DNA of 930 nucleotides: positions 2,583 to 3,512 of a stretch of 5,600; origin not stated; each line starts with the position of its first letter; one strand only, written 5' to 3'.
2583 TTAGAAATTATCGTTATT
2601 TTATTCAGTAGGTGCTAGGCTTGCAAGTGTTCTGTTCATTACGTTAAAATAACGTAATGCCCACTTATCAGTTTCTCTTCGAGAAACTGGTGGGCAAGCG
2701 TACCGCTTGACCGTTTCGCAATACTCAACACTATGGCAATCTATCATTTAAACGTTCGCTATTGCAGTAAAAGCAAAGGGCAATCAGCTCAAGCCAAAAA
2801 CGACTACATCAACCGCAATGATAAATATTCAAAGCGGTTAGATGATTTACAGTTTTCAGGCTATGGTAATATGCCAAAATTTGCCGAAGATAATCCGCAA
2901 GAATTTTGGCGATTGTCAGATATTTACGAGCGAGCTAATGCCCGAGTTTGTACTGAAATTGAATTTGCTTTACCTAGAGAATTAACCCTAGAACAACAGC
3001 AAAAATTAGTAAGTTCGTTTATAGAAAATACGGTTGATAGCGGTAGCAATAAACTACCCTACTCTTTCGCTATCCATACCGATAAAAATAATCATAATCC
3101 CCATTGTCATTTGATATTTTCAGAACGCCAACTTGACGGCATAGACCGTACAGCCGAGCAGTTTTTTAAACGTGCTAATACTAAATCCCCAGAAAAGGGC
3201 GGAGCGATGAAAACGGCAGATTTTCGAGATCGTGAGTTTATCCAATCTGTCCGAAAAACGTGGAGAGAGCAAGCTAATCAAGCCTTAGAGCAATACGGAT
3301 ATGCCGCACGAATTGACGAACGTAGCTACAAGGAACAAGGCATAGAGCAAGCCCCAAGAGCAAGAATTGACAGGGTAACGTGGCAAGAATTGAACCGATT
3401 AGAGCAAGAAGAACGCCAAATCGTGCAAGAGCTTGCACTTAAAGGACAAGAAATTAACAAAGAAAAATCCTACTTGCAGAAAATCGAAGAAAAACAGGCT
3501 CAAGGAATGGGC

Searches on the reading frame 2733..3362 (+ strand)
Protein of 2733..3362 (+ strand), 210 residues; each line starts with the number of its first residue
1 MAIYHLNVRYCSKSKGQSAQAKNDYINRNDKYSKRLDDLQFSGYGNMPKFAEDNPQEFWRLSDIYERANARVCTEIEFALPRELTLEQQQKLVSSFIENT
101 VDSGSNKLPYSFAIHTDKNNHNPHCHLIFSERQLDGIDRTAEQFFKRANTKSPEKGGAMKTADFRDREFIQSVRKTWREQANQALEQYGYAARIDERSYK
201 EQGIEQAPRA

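Call 49: search_dna_similar(query=window:2733-3350:+, collection=plasmids, mode=protein, max_rows=60, rows=spread, max_evalue=1e-20)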
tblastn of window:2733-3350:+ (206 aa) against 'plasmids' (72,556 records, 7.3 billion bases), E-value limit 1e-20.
Records with a match: 1341; places in all: 1415; records where one place covers at least 80% of the query: 1296.
Best place of each record, by identity: >=99% 2; 80-90% 7; <60% 1332.
By first word of the organism name: Escherichia 492; Acinetobacter 362; Salmonella 120; Klebsiella 87; Shigella 37; Enterobacter 33; Citrobacter 29; Providencia 14; Aeromonas 11; Proteus 10; and 52 more.
By predicted mobility (MOB-suite, as given by PLSDB): mobilizable 1170; conjugative 104; non-mobilizable 67.
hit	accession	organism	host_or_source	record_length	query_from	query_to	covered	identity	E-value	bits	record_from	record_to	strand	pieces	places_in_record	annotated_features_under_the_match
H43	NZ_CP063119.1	Haemophilus parainfluenzae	Homo sapiens,cough swab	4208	1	206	100%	100.0%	7e-144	440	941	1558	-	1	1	MobA/MobL family protein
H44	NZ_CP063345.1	Escherichia coli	Homo sapiens,rectal swab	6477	1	206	100%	49.5%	2e-62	215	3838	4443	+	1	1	none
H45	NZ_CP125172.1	Klebsiella pneumoniae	-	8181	1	206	100%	49.5%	2e-62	215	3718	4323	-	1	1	none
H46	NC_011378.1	Pasteurella multocida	porcine respiratory tract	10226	1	206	100%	49.5%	2e-62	215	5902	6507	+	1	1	none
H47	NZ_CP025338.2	Salmonella enterica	Sus scrofa domesticus,sick pig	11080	1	206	100%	49.5%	2e-62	215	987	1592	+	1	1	none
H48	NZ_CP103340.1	Acinetobacter baumannii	Homo sapiens,metagenomic assembly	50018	1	205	100%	49.3%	3e-50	181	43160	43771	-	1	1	AAA family ATPase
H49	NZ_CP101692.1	Salmonella enterica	Homo sapiens,cell culture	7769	1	206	100%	49.0%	9e-62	214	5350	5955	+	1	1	none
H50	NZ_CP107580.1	Acinetobacter baumannii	Homo sapiens,skin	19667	1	205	100%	48.8%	4e-51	183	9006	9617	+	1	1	AAA family ATPase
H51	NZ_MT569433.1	Citrobacter werkmanii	-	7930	1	206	100%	47.6%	4e-61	212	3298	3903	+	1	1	none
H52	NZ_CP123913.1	Acinetobacter bereziniae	Homo sapiens,tracheal aspirate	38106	1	205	100%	45.7%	7e-46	168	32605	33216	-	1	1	AAA family ATPase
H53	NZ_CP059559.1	Acinetobacter junii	feces,feces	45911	1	205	100%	45.7%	7e-46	168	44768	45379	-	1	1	AAA family ATPase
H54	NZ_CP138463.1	Acinetobacter indicus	sludge,cell culture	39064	1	205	100%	45.5%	3e-45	166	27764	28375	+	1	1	AAA family ATPase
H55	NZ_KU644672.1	Aeromonas caviae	-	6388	1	206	100%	44.7%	5e-54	191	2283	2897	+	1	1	DNA-primase RepB domain-containing protein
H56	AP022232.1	Enterobacter cloacae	-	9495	1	205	100%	44.7%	1e-45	167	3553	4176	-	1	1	hypothetical protein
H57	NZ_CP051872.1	Acinetobacter baumannii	Homo sapiens,cell culture,cerebrospinal ...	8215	1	206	100%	44.2%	5e-46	169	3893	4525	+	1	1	MobA/MobL family protein | hypothetical protein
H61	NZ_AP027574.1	Escherichia coli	Homo sapiens,whole organism,feces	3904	1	204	99%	43.3%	6e-45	166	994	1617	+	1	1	MobA/MobL family protein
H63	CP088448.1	Escherichia coli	Homo sapiens,blood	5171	1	206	100%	42.3%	4e-44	163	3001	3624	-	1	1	MobA/MobL family protein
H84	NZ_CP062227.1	Salmonella enterica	Homo sapiens,stool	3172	1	206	100%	41.2%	5e-45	166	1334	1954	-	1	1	MobA/MobL family protein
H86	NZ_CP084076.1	Fusobacterium vincentii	Homo sapiens,resected colorectal tumor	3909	9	201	94%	42.4%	3e-41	155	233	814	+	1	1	MobA/MobL family protein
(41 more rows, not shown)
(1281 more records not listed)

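Call 53: get_annotated_region(hit=H44, flank=700)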
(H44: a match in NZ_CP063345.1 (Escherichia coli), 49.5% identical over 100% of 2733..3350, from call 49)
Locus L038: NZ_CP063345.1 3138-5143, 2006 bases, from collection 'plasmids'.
description: Escherichia coli strain BS90R-A plasmid pBS90R-A_4, complete sequence
organism: Escherichia coli (NCBI taxid 562)
taxonomy: Bacteria; Pseudomonadota; Gammaproteobacteria; Enterobacterales; Enterobacteriaceae; Escherichia; Escherichia coli
host: -; source: Homo sapiens,rectal swab; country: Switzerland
typing (MOB-suite, as given by PLSDB): mobilizable; replicon IncQ1; relaxase MOBQ
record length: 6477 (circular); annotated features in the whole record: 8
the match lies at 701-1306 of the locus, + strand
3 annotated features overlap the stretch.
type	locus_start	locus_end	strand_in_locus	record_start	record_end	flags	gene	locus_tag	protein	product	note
CDS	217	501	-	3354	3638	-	-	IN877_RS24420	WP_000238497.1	mobilization protein C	-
CDS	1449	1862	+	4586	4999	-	-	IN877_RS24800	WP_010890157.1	IncQ-type mobilization protein MobB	-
CDS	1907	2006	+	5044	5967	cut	-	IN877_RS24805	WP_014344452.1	DNA-primase RepB domain-containing protein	-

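Call 54: get_annotated_region(hit=H48, flank=700)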
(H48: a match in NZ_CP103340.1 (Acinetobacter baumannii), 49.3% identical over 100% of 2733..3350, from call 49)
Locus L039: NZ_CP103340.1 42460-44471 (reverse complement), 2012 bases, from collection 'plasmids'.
description: Acinetobacter baumannii strain AB105 plasmid unnamed3, complete sequence
organism: Acinetobacter baumannii (NCBI taxid 470)
taxonomy: Bacteria; Pseudomonadota; Gammaproteobacteria; Moraxellales; Moraxellaceae; Acinetobacter; Acinetobacter baumannii
host: -; source: Homo sapiens,metagenomic assembly; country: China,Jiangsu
typing (MOB-suite, as given by PLSDB): conjugative; relaxase MOBP,MOBP,MOBQ; mating-pair formation MPF_T
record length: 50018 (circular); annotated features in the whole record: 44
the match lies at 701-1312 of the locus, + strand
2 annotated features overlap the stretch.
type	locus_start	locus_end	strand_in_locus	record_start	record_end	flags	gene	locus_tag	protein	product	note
CDS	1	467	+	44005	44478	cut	-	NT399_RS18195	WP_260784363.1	hypothetical protein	-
CDS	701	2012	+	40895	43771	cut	-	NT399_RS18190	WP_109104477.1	AAA family ATPase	-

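Call 55: get_annotated_region(hit=H57, flank=700)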
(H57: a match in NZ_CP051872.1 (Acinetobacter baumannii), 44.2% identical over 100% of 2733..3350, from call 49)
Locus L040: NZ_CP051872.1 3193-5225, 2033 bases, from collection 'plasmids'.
description: Acinetobacter baumannii strain Ab-D10a-a plasmid pAb-D10a-a_3, complete sequence
organism: Acinetobacter baumannii (NCBI taxid 470)
taxonomy: Bacteria; Pseudomonadota; Gammaproteobacteria; Moraxellales; Moraxellaceae; Acinetobacter; Acinetobacter baumannii
host: -; source: Homo sapiens,cell culture,cerebrospinal fluid; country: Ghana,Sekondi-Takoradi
typing (MOB-suite, as given by PLSDB): mobilizable; relaxase MOBQ
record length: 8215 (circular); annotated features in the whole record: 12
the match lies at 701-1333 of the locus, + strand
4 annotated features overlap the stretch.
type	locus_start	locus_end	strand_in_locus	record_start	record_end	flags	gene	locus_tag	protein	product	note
CDS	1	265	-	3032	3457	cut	-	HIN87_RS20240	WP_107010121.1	conjugal transfer protein TraD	-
CDS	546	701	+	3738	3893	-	-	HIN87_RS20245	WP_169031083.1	hypothetical protein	-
CDS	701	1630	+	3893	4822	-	-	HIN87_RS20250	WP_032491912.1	MobA/MobL family protein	-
CDS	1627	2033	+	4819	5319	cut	-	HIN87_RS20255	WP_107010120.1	hypothetical protein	-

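Call 56: get_annotated_region(hit=H61, flank=700)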
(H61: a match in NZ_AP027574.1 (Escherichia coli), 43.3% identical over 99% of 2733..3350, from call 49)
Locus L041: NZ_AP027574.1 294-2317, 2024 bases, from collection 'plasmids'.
description: Escherichia coli strain LR-60 plasmid pLR-60_4, complete sequence
organism: Escherichia coli (NCBI taxid 562)
taxonomy: Bacteria; Pseudomonadota; Gammaproteobacteria; Enterobacterales; Enterobacteriaceae; Escherichia; Escherichia coli
host: -; source: Homo sapiens,whole organism,feces; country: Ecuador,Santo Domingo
typing (MOB-suite, as given by PLSDB): mobilizable; replicon Col156; relaxase MOBQ
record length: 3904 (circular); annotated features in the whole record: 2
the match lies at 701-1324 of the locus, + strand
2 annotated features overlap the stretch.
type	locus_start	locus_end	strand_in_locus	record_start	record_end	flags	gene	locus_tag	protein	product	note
CDS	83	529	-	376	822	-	-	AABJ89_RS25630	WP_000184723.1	conjugal transfer protein TraD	-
CDS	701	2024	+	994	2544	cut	-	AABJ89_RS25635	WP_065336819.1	MobA/MobL family protein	-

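Call 57: get_annotated_region(hit=H63, flank=700)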
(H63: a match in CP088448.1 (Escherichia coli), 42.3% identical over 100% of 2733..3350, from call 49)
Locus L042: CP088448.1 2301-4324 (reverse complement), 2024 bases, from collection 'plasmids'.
description: Escherichia coli strain F16EC0184 plasmid pF16EC0184-5, complete sequence
organism: Escherichia coli (NCBI taxid 562)
taxonomy: Bacteria; Pseudomonadota; Gammaproteobacteria; Enterobacterales; Enterobacteriaceae; Escherichia; Escherichia coli
host: -; source: Homo sapiens,blood; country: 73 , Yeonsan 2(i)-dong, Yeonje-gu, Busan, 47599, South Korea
typing (MOB-suite, as given by PLSDB): mobilizable; replicon rep_cluster_2131; relaxase MOBQ
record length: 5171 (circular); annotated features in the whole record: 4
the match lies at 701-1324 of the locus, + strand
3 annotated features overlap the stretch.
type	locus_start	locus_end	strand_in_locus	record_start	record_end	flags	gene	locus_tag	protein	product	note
CDS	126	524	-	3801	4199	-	-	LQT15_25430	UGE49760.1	hypothetical protein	-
CDS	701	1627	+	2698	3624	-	-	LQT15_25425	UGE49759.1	MobA/MobL family protein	-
CDS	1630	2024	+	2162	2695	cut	-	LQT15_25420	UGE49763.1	hypothetical protein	-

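Call 58: get_annotated_region(hit=H84, flank=700)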
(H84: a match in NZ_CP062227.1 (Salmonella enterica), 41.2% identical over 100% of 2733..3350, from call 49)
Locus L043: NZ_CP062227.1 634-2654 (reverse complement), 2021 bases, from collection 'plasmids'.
description: Salmonella enterica subsp. enterica serovar Goldcoast strain R18.1074 plasmid p3.1k, complete sequence
organism: Salmonella enterica (NCBI taxid 260678)
taxonomy: Bacteria; Pseudomonadota; Gammaproteobacteria; Enterobacterales; Enterobacteriaceae; Salmonella; Salmonella enterica
host: -; source: Homo sapiens,stool; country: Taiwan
typing (MOB-suite, as given by PLSDB): mobilizable; relaxase MOBQ
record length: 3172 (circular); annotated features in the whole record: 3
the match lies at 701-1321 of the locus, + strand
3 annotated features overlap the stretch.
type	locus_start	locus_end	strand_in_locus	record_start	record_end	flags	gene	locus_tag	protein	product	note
CDS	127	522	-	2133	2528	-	-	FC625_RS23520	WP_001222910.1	hypothetical protein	-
CDS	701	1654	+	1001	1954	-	-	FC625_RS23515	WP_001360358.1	MobA/MobL family protein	-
CDS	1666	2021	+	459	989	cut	-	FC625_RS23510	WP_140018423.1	hypothetical protein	-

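Call 59: get_annotated_region(hit=H86, flank=700)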
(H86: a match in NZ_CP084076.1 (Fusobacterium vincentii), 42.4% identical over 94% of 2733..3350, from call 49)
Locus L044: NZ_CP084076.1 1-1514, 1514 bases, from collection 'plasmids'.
description: Fusobacterium vincentii strain SB055 plasmid pSB055B, complete sequence
organism: Fusobacterium vincentii (NCBI taxid 155615)
taxonomy: Bacteria; Fusobacteriota; Fusobacteriia; Fusobacteriales; Fusobacteriaceae; Fusobacterium; Fusobacterium vincentii
host: -; source: Homo sapiens,resected colorectal tumor; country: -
typing (MOB-suite, as given by PLSDB): non-mobilizable
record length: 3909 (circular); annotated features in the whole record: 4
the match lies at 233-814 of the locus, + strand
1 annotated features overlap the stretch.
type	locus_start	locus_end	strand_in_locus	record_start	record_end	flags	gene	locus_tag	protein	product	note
CDS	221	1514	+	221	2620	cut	-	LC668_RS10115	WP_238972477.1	MobA/MobL family protein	-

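Call 60: get_annotated_region(hit=H55, flank=700)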
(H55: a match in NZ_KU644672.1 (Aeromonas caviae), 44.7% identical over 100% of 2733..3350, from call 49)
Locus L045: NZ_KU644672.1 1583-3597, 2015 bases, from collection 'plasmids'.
description: Aeromonas caviae isolate HP18 plasmid pPH18, complete sequence
organism: Aeromonas caviae (NCBI taxid 648)
taxonomy: Bacteria; Pseudomonadota; Gammaproteobacteria; Aeromonadales; Aeromonadaceae; Aeromonas; Aeromonas caviae
host: -; source: -; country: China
typing (MOB-suite, as given by PLSDB): mobilizable; replicon IncQ1; relaxase MOBQ
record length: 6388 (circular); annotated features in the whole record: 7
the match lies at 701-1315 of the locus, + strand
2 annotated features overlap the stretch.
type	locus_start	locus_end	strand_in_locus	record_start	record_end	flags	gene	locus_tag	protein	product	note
CDS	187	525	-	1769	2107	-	-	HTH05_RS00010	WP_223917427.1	mobilization protein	-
CDS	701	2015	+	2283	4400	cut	-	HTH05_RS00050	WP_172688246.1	DNA-primase RepB domain-containing protein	-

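Call 65: find_homologous_proteins(query=window:2733-3362:+, max_evalue=1e-30)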
Query window:2733-3362:+ (210 aa): 64 proteins with E <= 1e-30 among 160 candidates.
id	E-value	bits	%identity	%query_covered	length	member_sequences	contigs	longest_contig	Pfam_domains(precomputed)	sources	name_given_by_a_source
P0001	1.3e-109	383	81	100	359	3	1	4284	PF03389.22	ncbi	ncbi:MobA/MobL family protein, partial [Avibacterium avium]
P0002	1.0e-108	380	80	100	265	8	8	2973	PF03389.22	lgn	-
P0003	1.7e-104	366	100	78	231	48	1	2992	PF03389.22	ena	-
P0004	3.5e-73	264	68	84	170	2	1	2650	PF03389.22,PF03432.21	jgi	-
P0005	1.9e-68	248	66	78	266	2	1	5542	PF03389.22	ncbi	ncbi:hypothetical protein CVP05_11730, partial [Conservatibacter flavescens]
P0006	5.7e-59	217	51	99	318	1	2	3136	PF03389.22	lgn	-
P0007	6.9e-59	217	49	99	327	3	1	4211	PF03389.22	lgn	-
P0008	1.7e-58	216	51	99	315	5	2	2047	PF03389.22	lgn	-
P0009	1.4e-57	213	48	100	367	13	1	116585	PF03389.22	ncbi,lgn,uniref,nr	ncbi:MobA/MobL family protein [Limnohabitans sp.]|uniref:MobA/MobL family protein n=1 Tax=Limnohabit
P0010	5.7e-57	211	49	99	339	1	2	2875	PF03389.22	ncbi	-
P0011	7.3e-56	207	46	99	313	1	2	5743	PF03389.22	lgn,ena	-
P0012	1.2e-55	207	47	99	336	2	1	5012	PF03389.22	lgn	-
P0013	4.6e-55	205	52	99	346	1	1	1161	PF03389.22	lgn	-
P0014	5.7e-54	201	46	99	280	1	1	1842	PF03389.22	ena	-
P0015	4.0e-53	198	50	99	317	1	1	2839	PF03389.22,PF03432.21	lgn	-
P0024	6.0e-51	191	49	96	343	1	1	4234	PF03389.22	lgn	-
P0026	9.8e-50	187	48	99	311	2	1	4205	PF03389.22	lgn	-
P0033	8.8e-47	178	46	97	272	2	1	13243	PF03389.22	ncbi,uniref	ncbi:MobA/MobL family protein [Vibrio fortis]|uniref:MobA/MobL family protein n=1 Tax=Vibrio fortis 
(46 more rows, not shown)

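Call 66: find_encoding_contigs(protein=P0001, flank=700, max_places=2)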
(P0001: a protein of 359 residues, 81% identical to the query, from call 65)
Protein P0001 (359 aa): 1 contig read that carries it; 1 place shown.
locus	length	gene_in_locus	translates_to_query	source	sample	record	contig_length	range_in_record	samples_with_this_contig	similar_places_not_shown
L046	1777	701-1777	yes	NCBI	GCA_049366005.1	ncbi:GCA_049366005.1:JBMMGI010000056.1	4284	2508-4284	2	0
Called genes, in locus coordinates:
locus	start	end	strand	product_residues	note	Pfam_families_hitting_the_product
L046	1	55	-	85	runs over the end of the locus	-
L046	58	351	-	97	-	-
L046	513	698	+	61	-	-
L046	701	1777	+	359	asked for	PF03389:MobA_MobL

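Call 67: find_encoding_contigs(protein=P0004, flank=700, max_places=2)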
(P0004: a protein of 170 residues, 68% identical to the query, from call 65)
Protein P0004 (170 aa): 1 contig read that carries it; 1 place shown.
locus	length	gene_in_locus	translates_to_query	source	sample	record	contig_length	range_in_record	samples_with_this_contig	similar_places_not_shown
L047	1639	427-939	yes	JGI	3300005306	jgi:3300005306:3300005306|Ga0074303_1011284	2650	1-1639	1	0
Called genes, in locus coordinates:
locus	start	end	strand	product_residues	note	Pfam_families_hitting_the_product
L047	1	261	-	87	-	?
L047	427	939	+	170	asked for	PF03389:MobA_MobL, PF03432:Relaxase (weak)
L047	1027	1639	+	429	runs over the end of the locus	-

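Call 68: find_encoding_contigs(protein=P0005, flank=700, max_places=2)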
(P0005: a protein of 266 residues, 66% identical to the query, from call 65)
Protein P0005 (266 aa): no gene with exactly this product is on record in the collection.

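Call 69: find_encoding_contigs(protein=P0006, flank=700, max_places=2)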
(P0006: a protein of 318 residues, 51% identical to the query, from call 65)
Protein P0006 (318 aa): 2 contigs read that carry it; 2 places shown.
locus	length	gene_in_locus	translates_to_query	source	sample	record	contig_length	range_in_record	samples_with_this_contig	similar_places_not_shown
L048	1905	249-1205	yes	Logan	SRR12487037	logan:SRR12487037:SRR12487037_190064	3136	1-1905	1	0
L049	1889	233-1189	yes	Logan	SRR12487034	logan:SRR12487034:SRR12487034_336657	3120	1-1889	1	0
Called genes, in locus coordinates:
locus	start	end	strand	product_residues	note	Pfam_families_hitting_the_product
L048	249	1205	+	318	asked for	PF03389:MobA_MobL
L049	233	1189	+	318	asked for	PF03389:MobA_MobL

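Call 70: find_encoding_contigs(protein=P0007, flank=700, max_places=2)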
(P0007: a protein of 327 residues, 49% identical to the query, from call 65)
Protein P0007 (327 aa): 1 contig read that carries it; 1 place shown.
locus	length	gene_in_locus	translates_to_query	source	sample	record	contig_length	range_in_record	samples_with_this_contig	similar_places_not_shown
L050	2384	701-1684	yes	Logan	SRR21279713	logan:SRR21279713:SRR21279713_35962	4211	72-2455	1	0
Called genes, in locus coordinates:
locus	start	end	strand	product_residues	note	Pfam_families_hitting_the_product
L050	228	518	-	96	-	-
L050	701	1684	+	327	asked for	PF03389:MobA_MobL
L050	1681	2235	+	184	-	-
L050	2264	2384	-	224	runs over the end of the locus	PF01936:NYN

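Call 71: find_encoding_contigs(protein=P0009, flank=700, max_places=2)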
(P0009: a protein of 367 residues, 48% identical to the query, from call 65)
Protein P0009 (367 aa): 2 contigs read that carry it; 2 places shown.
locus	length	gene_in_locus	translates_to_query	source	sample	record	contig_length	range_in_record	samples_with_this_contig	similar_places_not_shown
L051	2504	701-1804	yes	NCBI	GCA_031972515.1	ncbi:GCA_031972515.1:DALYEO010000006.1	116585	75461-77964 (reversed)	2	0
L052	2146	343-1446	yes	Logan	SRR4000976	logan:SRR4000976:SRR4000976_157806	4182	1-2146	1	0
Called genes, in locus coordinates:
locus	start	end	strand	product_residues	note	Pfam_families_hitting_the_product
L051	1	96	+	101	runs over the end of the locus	-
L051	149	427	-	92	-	-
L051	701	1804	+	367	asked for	PF03389:MobA_MobL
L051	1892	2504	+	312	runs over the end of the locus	-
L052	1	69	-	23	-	?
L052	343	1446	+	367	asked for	PF03389:MobA_MobL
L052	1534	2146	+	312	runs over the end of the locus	-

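Call 72: find_encoding_contigs(protein=P0010, flank=700, max_places=1)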
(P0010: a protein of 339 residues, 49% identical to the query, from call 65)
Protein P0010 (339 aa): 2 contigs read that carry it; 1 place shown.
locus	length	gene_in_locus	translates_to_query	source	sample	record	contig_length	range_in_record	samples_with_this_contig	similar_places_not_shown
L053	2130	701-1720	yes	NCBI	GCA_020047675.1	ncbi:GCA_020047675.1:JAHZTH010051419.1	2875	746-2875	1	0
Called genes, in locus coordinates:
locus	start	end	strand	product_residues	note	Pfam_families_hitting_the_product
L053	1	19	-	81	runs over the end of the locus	-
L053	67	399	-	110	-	-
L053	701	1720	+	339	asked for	PF03389:MobA_MobL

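Call 73: find_encoding_contigs(protein=P0011, flank=700, max_places=1)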
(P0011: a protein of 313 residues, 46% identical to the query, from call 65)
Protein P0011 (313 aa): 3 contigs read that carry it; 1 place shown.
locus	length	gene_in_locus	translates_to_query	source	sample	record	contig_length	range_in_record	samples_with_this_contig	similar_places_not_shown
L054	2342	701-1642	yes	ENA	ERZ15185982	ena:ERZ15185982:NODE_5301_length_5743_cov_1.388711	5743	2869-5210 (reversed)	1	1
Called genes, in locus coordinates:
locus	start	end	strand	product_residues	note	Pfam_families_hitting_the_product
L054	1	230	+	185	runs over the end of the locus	PF00239:Resolvase, PF02796:HTH_7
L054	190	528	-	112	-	-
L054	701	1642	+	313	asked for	PF03389:MobA_MobL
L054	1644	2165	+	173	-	-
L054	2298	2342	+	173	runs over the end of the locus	-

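Call 74: find_encoding_contigs(protein=P0012, flank=700, max_places=1)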
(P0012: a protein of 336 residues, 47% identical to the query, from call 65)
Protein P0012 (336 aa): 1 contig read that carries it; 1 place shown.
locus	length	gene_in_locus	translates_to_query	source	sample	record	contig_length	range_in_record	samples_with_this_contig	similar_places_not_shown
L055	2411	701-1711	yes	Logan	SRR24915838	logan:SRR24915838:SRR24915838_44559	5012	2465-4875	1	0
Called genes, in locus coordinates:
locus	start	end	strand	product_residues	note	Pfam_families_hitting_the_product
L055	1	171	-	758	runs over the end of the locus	PF00512:HisKA, PF02518:HATPase_c, PF00072:Response_reg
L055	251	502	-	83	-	-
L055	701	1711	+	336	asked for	PF03389:MobA_MobL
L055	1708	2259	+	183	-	-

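Call 75: find_encoding_contigs(protein=P0024, flank=700, max_places=1)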
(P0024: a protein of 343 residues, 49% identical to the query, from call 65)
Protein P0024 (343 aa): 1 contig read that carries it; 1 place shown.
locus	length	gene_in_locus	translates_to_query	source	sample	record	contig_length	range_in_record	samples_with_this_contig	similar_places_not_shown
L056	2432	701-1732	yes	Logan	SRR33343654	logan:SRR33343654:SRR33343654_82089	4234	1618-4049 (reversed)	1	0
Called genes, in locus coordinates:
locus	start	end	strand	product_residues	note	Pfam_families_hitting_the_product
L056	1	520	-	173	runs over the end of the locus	-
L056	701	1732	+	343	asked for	PF03389:MobA_MobL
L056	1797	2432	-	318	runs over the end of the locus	PF23343:REP_ORF2-G2P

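Call 76: find_encoding_contigs(protein=P0026, flank=700, max_places=1)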
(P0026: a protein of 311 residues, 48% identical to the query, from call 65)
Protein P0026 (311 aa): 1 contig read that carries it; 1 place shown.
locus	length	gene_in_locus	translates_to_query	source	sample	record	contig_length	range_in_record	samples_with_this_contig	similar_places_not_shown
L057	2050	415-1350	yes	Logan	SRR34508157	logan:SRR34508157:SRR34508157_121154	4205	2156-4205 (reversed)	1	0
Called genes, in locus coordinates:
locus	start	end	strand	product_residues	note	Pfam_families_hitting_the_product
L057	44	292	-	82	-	-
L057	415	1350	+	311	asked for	PF03389:MobA_MobL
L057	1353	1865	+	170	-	-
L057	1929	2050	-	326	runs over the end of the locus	PF01446:Rep_1, PF23343:REP_ORF2-G2P (faint)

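Call 77: find_encoding_contigs(protein=P0033, flank=700, max_places=1)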
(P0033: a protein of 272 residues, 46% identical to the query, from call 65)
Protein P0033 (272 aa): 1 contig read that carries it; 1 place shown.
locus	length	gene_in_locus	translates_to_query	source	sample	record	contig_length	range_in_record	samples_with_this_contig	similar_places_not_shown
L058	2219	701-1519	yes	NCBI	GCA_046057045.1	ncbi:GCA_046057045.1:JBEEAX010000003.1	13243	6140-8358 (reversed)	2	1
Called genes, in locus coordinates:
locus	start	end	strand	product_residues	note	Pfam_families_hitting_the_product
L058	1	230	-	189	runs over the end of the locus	-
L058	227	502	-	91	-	-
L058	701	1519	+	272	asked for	PF03389:MobA_MobL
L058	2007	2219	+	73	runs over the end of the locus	-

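Call 82: search_solved_structures(query=window:2733-3362:+, show_alignments=1, max_evalue=0.00001)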
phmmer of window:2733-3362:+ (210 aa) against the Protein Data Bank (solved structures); distinct sequences matched with E-value up to 0.00001: 2.
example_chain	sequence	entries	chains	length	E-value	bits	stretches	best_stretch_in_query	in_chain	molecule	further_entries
2ns6_A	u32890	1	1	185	3e-55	190.6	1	2-190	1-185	Mobilization protein A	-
4ht4_A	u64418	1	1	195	2.1e-09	40.9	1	2-199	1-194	Nicking enzyme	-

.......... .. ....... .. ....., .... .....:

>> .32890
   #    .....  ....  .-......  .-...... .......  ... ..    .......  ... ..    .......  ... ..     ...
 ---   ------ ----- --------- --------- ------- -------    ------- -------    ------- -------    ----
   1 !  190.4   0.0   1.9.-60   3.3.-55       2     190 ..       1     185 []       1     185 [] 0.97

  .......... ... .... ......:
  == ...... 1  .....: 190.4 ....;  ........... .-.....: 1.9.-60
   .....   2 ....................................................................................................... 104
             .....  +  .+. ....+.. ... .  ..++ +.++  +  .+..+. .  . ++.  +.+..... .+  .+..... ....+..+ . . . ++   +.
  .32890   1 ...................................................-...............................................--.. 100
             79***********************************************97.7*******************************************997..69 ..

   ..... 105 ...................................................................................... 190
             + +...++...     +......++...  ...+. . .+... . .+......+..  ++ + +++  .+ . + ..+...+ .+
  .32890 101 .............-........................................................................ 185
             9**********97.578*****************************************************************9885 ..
